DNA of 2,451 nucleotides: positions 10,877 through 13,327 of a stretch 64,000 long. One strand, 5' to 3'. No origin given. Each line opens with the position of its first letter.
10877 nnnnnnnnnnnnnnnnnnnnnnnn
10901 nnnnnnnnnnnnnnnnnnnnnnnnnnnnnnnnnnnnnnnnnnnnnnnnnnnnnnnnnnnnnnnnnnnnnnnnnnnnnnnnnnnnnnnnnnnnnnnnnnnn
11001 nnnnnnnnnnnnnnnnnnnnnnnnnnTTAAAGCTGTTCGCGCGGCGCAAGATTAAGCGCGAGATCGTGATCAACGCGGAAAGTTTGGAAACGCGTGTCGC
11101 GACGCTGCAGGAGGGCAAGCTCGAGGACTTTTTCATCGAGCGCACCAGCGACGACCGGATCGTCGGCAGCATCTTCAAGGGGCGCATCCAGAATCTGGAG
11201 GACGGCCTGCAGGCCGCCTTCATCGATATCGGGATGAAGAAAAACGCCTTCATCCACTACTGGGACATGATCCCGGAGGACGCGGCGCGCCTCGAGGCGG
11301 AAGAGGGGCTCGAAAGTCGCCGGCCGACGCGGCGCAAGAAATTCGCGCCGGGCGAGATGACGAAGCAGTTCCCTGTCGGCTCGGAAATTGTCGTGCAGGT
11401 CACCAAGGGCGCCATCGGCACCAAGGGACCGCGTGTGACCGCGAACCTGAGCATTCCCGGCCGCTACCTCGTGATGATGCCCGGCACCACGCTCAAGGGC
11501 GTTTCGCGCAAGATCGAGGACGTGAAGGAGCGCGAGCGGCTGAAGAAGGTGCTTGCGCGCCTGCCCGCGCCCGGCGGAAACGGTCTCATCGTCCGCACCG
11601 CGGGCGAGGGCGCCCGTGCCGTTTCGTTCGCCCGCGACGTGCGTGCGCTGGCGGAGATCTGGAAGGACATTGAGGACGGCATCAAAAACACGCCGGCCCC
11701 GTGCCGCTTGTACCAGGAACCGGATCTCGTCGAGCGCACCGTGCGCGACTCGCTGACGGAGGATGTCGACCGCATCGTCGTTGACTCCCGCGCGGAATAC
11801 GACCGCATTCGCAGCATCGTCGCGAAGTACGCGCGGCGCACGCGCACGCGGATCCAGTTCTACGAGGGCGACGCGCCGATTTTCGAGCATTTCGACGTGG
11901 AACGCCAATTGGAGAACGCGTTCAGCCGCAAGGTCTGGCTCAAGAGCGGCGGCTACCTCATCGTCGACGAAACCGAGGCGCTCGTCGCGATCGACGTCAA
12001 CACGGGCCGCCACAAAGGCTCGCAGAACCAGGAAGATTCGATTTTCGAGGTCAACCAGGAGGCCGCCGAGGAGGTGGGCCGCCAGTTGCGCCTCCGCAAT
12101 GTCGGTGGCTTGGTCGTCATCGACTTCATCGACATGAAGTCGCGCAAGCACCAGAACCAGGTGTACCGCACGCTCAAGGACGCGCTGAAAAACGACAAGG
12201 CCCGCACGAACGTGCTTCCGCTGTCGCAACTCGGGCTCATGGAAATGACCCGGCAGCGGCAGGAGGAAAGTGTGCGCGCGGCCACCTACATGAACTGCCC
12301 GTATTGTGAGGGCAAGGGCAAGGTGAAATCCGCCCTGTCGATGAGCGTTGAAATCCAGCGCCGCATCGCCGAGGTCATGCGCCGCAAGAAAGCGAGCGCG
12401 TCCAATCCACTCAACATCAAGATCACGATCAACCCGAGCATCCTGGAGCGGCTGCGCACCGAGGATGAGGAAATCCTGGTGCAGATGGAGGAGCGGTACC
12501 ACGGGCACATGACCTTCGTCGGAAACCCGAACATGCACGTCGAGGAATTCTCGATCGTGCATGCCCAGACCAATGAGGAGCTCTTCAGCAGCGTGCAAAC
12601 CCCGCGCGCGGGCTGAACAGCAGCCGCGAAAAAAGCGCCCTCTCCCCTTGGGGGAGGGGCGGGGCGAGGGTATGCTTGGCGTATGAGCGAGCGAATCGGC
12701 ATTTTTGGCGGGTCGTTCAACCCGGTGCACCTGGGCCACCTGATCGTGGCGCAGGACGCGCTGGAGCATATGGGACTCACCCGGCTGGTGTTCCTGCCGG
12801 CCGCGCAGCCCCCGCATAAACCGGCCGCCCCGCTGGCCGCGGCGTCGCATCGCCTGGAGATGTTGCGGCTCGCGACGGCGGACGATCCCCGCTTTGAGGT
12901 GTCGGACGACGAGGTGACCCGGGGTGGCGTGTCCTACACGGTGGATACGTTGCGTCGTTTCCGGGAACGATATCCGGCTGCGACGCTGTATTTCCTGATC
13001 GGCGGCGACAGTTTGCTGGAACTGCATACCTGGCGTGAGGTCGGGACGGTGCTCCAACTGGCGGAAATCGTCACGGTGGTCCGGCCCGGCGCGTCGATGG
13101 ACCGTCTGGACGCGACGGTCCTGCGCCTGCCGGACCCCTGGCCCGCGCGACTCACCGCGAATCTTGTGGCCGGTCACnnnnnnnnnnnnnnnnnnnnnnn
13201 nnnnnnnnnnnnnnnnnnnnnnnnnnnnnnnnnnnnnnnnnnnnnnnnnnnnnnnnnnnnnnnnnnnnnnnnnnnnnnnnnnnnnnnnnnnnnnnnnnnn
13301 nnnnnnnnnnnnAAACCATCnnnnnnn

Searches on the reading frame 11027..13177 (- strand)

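Call 18: search_protein_families(library=pfam, proteins=[window:11027-13177:-], max_evalue=0.01)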
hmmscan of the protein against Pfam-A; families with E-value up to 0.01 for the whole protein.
window:11027-13177:- (716 aa): 0 families

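Call 63: search_protein_families(library=pfam, proteins=[window:11027-13177:-], max_evalue=1)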
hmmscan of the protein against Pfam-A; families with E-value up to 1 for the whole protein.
window:11027-13177:- (716 aa): 1 family
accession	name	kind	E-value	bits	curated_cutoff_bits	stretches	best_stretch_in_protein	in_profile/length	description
PF00705.23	PCNA_N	-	0.033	14.4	20.3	1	662-710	22-70/127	Proliferating cell nuclear antigen, N-terminal domain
